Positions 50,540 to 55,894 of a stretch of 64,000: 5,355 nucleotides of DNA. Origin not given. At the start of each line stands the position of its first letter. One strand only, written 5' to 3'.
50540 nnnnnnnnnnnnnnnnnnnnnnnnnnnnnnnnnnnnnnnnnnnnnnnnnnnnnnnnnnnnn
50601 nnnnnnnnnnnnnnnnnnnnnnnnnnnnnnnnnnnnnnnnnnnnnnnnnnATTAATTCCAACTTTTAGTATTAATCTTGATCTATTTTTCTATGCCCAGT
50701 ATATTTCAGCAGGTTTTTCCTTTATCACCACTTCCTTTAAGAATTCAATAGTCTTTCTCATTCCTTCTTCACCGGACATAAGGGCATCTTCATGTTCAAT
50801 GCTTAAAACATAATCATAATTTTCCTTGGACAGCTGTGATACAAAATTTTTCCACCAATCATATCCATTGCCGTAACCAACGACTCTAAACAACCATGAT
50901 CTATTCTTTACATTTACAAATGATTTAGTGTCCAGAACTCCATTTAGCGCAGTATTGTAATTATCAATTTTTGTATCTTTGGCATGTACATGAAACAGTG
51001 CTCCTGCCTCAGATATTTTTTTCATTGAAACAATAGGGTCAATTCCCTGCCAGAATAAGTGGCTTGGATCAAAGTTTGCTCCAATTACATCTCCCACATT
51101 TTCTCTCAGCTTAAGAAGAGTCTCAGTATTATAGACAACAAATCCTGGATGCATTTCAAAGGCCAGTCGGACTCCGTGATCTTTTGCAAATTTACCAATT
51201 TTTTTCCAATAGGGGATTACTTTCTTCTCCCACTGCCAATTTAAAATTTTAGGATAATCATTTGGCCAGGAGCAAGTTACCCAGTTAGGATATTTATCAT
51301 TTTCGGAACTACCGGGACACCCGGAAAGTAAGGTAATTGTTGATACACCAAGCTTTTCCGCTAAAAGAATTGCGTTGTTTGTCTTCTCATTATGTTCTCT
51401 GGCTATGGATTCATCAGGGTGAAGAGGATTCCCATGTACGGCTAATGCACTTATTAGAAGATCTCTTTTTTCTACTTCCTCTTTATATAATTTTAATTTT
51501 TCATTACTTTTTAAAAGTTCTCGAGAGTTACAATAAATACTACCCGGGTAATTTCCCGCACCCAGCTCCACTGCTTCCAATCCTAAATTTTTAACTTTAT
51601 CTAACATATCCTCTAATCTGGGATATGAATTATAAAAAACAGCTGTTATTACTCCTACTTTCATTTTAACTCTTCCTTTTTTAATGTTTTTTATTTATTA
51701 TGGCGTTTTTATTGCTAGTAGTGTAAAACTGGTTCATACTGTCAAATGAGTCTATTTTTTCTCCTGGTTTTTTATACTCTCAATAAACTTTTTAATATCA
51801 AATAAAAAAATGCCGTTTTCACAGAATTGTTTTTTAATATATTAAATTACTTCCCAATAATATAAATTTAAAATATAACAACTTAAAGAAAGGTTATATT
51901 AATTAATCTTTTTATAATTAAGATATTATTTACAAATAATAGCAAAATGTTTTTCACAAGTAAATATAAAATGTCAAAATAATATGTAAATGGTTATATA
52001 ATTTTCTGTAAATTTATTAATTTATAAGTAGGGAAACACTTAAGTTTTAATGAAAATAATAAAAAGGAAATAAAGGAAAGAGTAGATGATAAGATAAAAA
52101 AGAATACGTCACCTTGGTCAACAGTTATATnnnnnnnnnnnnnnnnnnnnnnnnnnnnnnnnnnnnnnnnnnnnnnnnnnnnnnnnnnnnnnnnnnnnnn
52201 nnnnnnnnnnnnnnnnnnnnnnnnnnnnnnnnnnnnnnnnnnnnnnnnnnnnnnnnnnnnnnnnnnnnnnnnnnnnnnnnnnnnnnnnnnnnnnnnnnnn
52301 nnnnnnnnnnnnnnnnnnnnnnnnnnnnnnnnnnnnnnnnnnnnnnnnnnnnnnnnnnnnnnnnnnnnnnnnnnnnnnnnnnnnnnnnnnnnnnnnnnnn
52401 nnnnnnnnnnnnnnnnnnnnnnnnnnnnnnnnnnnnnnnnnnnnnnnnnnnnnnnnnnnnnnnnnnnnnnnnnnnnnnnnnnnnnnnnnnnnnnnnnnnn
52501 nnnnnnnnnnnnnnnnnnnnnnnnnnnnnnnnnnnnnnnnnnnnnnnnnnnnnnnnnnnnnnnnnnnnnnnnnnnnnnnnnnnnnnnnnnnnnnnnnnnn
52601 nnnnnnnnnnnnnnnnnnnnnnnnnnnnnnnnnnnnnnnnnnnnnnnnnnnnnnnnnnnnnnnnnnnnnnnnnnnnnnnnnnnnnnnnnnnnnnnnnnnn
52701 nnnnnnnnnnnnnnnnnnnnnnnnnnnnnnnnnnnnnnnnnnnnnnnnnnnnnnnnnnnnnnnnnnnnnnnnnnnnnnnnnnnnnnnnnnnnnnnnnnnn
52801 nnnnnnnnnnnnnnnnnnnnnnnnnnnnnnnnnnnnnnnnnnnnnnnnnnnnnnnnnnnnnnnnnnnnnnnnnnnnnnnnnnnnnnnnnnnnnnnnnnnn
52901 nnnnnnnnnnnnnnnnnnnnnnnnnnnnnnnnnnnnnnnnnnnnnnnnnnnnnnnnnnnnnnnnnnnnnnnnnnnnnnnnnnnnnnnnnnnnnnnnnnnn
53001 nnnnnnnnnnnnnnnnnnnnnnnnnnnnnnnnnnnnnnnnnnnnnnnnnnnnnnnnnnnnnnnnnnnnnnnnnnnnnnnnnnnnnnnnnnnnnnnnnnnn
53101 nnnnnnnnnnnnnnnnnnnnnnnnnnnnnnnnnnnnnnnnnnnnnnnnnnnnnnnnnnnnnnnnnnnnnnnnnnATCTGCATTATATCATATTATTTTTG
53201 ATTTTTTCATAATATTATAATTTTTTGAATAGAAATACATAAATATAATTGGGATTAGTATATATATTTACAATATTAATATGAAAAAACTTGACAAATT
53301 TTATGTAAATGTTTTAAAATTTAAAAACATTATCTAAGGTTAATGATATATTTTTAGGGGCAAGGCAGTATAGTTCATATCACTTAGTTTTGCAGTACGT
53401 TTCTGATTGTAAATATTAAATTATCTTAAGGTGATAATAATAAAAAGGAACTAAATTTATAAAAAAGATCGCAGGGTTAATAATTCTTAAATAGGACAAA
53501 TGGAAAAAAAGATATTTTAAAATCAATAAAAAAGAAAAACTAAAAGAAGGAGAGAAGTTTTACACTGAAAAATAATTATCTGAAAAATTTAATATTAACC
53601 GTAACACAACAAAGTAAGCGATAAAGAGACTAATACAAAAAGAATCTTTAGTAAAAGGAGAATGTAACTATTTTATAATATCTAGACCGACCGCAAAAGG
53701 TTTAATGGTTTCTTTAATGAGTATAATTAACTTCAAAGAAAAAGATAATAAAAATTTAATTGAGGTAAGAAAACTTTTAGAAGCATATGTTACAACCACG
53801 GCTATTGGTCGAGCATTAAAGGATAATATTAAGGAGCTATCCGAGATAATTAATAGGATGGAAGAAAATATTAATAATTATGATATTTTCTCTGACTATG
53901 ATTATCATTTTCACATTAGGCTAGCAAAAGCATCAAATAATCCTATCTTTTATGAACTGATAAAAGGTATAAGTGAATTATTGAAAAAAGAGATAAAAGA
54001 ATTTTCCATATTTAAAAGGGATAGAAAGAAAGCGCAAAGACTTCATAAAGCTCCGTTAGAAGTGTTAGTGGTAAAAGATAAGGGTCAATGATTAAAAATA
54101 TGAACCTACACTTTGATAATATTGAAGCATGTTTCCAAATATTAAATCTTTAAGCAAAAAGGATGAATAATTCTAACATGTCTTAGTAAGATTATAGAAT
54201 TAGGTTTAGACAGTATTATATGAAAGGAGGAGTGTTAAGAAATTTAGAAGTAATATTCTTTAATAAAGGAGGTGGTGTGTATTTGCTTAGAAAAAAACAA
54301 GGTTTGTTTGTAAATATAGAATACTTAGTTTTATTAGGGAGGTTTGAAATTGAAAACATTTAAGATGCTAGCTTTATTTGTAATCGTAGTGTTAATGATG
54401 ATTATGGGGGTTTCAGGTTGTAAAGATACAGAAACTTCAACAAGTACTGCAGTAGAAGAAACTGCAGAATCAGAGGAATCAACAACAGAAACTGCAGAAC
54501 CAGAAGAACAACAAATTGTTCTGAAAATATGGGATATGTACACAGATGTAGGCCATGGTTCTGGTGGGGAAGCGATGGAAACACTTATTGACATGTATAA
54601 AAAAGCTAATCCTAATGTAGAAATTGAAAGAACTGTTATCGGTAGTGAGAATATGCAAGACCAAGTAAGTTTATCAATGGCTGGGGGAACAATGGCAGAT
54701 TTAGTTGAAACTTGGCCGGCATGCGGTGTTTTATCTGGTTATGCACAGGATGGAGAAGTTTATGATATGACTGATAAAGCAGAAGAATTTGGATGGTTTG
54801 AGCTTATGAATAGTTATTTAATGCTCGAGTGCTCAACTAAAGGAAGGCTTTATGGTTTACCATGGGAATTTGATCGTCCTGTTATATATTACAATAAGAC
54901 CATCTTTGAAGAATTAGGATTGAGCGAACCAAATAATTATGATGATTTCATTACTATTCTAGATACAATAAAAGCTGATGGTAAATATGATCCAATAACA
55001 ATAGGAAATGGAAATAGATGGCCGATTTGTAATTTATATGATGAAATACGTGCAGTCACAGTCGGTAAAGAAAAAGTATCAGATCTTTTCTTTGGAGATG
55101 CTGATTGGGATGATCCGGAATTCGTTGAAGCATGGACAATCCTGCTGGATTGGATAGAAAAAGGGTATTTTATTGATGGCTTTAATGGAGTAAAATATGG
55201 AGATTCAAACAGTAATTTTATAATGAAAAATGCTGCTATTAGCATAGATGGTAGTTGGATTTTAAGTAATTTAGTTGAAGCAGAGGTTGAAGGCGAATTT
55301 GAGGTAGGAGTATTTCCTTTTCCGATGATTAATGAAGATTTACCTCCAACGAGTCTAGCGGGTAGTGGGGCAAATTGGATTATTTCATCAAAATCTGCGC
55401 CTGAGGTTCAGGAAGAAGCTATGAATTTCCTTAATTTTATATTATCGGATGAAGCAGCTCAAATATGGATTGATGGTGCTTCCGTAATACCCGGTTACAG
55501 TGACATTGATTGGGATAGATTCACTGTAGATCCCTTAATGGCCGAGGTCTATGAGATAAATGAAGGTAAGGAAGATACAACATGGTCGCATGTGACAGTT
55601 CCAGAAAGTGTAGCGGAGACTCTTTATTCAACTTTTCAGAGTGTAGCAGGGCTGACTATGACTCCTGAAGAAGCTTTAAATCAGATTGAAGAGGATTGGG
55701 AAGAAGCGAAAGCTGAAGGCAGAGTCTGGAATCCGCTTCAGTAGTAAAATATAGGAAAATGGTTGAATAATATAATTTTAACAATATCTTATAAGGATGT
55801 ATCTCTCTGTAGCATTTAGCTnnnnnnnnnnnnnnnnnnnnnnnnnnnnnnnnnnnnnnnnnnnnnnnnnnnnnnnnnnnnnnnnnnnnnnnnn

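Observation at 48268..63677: Gfo/Idh/MocA + xylose-isomerase-like TIM-barrel pairs with LacI and a CUT1 importer: candidate oxidative (3-keto) glycoside-cleavage locus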

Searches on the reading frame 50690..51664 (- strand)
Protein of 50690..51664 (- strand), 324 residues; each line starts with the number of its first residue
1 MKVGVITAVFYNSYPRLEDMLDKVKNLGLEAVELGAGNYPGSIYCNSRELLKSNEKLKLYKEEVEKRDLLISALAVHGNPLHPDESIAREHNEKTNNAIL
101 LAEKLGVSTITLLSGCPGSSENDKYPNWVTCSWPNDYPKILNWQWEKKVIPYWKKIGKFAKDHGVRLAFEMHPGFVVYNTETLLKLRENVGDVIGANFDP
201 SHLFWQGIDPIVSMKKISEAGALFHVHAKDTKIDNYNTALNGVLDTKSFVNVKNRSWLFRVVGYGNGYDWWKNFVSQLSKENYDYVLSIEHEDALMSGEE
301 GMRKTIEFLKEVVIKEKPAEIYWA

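Call 4: search_protein_families(library=pfam, proteins=[window:50690-51664:-])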
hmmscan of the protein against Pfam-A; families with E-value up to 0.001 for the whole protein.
window:50690-51664:- (324 aa): 1 family
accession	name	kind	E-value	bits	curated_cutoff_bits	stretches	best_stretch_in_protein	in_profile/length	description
PF01261.30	AP_endonuc_2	-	8.9e-34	117.7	31.1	1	21-311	1-248/249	Xylose isomerase-like TIM barrel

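Call 6: search_protein_families(library=ncbifam, max_evalue=0.00001, proteins=[window:50690-51664:-])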
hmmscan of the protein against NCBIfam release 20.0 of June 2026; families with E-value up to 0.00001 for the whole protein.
window:50690-51664:- (324 aa): 1 family
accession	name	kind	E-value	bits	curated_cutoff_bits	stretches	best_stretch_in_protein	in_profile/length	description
TIGR04379.1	myo_inos_iolE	equivalog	1.3e-11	44.6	290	1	138-292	121-267/290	myo-inosose-2 dehydratase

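Call 11: search_solved_structures(query=window:50690-51664:-, max_evalue=0.001, show_alignments=1)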
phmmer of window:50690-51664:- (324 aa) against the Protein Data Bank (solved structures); distinct sequences matched with E-value up to 0.001: 3.
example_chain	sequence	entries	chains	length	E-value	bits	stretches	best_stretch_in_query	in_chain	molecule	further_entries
2zds_A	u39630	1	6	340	1.5e-12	50.8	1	153-311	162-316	Putative DNA-binding protein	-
8ro4_A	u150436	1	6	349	6.7e-06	29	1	152-315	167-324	2-hydroxy-3-keto-glucal hydratase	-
4kw2_A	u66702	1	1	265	9.6e-05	25.2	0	156-262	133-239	Uncharacterized protein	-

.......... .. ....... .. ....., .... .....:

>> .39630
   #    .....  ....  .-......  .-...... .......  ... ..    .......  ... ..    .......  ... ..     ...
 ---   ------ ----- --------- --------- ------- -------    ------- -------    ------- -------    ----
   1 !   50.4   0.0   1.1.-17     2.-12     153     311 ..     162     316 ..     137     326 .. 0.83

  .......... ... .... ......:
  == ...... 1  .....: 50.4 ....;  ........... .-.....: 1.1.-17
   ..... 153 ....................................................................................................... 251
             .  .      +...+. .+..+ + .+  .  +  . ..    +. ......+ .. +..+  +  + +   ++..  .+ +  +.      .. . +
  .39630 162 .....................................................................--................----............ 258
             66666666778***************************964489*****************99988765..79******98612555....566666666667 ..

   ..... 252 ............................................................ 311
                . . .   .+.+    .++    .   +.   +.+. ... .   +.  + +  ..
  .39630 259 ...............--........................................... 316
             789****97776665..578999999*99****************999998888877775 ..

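Call 77: predict_structure(alignment_id=A3)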
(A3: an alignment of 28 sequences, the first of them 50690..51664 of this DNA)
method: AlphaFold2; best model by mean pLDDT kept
length: 324 residues; sequences in the alignment: 28
mean_pLDDT: 85.7   pTM: 0.87
mean pLDDT of the five models: 85.7, 84.2, 84.1, 83.3, 78.5
residues with pLDDT >= 90: 177; 70-90: 99; 50-70: 46; < 50: 2
segments of 3 or more residues with pLDDT < 50: none
pLDDT, mean of each block of 10 residues (from residue 1): 86 87 94 87 88 95 96 89 84 93 97 69 59 63 83 95 96 73 93 95 86 94 96 85 59 76 92 93 93 84 94 78 55
secondary structure, 60 per line:
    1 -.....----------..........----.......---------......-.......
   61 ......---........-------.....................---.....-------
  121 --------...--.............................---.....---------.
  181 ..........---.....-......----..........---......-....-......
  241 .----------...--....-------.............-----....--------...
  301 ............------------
elements in order: E2-6 H17-26 E31-37 H47-52 H54-66 E70-77 H85-105 E109-113 H134-162 E166-170 H180-190 E194-198 H200-205 H210-219 E223-228 E230-233 H235-241 E257-260 H268-280 E286-289 H298-312

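Call 79: fold_search(model_id=the predicted structure, library=pdb)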
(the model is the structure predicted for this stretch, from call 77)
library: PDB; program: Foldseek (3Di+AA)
matches with E <= 10: 1689; with E <= 0.001: 264
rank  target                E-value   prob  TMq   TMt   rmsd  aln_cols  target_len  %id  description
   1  2zds_A                6.3e-20  1.00  0.79  0.80   3.4       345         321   22  Crystal Structure of SCO6571 from Streptomyces coelicolor A3(2) (released 2008-12-02)
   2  2zds_B                6.7e-20  1.00  0.79  0.80   3.4       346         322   22  Crystal Structure of SCO6571 from Streptomyces coelicolor A3(2) (released 2008-12-02)
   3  8ro4_A                4.0e-17  1.00  0.80  0.77   3.2       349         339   17  The crystal structure of 2-hydroxy-3-keto-glucal hydratase AtHYD from A. tumefaciens (released 2024-08-07)
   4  8ro4_C                4.2e-17  1.00  0.81  0.77   4.0       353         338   18  The crystal structure of 2-hydroxy-3-keto-glucal hydratase AtHYD from A. tumefaciens (released 2024-08-07)
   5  9koj_A                3.4e-14  1.00  0.68  0.78   4.3       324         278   19  Crystal structure of the isomerase Art22 (released 2025-07-30)
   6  8z1i_B                5.8e-14  1.00  0.68  0.80   3.8       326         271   19  Crystal structure of the isomerase Art22 with ethylene glycol (released 2025-04-16)
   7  8z1i_A                1.6e-13  1.00  0.67  0.78   4.2       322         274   20  Crystal structure of the isomerase Art22 with ethylene glycol (released 2025-04-16)
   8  3tva_A                1.5e-12  1.00  0.63  0.72   5.0       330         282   17  Crystal Structure of Xylose isomerase domain protein from Planctomyces limnophilus (released 2011-10-05)
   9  3dx5                  3.9e-12  1.00  0.66  0.77   5.6       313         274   15  Crystal structure of the probable 3-DHS dehydratase AsbF involved in the petrobactin synthesis from Bacillus anthracis (released 2008-09-02)
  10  3cny_A                7.1e-12  1.00  0.64  0.69   5.7       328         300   17  Crystal structure of a putative inositol catabolism protein iole (iole, lp_3607) from lactobacillus plantarum wcfs1 at (released 2008-04-08)
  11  3wqo_A                8.0e-12  1.00  0.66  0.77   3.9       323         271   21  Crystal structure of D-tagatose 3-epimerase-like protein (released 2014-07-09)
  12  3p6l                  8.0e-12  1.00  0.60  0.72   5.6       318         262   16  Crystal structure of a Sugar phosphate isomerase/epimerase (BDI_1903) from Parabacteroides distasonis ATCC 8503 at 1.85  (released 2010-12-08)
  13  3wqo_B                1.2e-11  1.00  0.62  0.73   4.5       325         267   20  Crystal structure of D-tagatose 3-epimerase-like protein (released 2014-07-09)
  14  3tva_B                1.2e-11  1.00  0.61  0.70   4.9       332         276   16  Crystal Structure of Xylose isomerase domain protein from Planctomyces limnophilus (released 2011-10-05)
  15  8xix                  1.4e-11  1.00  0.60  0.67   5.2       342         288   18  KeDt3e within Co (released 2024-12-25)
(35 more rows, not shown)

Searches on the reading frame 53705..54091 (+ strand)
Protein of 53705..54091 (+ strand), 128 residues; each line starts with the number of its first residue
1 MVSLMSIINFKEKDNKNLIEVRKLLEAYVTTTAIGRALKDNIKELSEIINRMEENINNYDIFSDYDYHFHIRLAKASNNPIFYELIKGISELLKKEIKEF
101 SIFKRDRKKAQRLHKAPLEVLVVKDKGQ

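Call 4: search_protein_families(library=pfam, proteins=[window:53705-54091:+])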
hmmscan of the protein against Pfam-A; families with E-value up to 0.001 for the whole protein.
window:53705-54091:+ (128 aa): 2 families
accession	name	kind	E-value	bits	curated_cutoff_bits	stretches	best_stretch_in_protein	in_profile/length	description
PF07729.17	FCD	-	2.5e-15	57.4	24.3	1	18-121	2-107/125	FCD domain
PF07840.17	FadR_C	-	5.3e-10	39.9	23.6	1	7-110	15-118/164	FadR C-terminal domain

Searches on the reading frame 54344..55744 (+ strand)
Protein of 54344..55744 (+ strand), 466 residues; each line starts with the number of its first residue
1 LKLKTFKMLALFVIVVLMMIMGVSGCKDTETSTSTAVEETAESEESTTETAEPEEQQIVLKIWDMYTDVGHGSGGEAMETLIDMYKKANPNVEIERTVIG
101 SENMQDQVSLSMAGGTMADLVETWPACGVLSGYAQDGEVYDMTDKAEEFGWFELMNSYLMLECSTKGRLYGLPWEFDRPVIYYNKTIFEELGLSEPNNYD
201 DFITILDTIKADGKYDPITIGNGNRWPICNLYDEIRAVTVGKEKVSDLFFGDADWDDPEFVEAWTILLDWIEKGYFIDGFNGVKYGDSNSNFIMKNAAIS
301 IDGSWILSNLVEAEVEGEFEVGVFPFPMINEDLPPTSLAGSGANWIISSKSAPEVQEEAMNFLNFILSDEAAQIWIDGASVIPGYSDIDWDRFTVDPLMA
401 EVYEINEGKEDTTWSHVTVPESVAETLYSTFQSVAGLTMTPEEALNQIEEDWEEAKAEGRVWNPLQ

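Call 4: search_protein_families(library=pfam, proteins=[window:54344-55744:+])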
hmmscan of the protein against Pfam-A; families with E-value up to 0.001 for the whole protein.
window:54344-55744:+ (466 aa): 2 families
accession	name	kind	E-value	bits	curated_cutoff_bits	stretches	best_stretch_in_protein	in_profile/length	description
PF13416.11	SBP_bac_8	-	2.4e-29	103.5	27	1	81-385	2-262/279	Bacterial extracellular solute-binding protein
PF01547.30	SBP_bac_1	-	8.4e-27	95.4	26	1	75-372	7-306/307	Bacterial extracellular solute-binding protein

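Call 6: search_protein_families(library=ncbifam, max_evalue=0.00001, proteins=[window:54344-55744:+])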
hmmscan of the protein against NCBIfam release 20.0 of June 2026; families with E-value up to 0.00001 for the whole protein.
window:54344-55744:+ (466 aa): 4 families
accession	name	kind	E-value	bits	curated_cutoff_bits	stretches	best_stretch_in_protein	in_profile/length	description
TIGR03850.1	bind_CPR_0540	equivalog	4.1e-20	71.8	299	1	12-455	6-435/437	carbohydrate ABC transporter substrate-binding protein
TIGR03851.1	chitin_NgcE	equivalog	8.5e-19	67.8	399.65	1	72-375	50-360/450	N-acetylglucosamine/diacetylchitobiose ABC transporter substrate-binding protein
NF008211.0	PRK10974.1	equivalog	4.1e-09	35.5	411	1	164-382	133-349/439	sn-glycerol-3-phosphate ABC transporter substrate-binding protein UgpB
NF053763.1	ABCarbgalBndGanS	equivalog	1e-06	27.8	700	1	41-450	22-409/420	galactooligosaccharide ABC transporter substrate-binding protein GanS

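Call 70: search_solved_structures(query=window:54344-55744:+, max_evalue=0.00001)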
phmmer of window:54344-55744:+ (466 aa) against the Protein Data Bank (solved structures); distinct sequences matched with E-value up to 0.00001: 62 (the best 60 are shown).
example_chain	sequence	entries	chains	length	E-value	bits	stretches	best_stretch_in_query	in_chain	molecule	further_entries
4g68_A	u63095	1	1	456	1.1e-28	103.3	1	40-449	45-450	ABC transporter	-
4g68_B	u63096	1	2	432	2.8e-28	102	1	42-449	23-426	ABC transporter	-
7ehp_A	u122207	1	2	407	9.6e-28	100.3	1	84-457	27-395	chitin oligosaccahride binding protein NagB1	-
7eho_A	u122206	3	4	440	2.2e-23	85.9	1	108-457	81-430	Chitin oligosaccharide binding protein NagB2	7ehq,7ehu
9xor_A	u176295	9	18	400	3.4e-18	68.8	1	76-456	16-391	maltose-binding protein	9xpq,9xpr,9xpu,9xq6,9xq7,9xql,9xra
3vxb_A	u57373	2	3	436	7.6e-16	61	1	86-328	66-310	Putative sugar-binding lipoprotein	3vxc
4r9f_A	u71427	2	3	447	1.1e-15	60.5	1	50-210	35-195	MBP1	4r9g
2b3b_A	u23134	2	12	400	3.6e-15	58.8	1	72-307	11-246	glucose-binding protein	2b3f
8xba_A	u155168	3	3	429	6.4e-15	58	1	83-454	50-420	XylA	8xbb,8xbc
2hq0_A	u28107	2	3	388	7.5e-15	57.8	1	78-377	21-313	Sugar ABC transporter, sugar-binding protein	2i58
2heu_A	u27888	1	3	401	8.3e-15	57.6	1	78-377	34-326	Sugar ABC transporter, sugar-binding protein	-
2hfb_A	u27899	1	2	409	8.8e-15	57.5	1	78-377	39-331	Sugar ABC transporter, sugar-binding protein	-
6pql_A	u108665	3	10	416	9.3e-15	57.5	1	78-377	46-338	ABC transporter sugar-binding protein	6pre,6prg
3zkk_A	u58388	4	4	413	2.5e-14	56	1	68-386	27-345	XOS BINDING PROTEIN | PUTATIVE SUGAR TRANSPORTER SOLUTE-BINDING PROTEIN | SUGAR TRANSPORTER SOLUTE-BINDING PROTEIN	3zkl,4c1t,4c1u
4zza_A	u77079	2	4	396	3.6e-14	55.5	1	84-399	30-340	Sugar binding protein of ABC transporter system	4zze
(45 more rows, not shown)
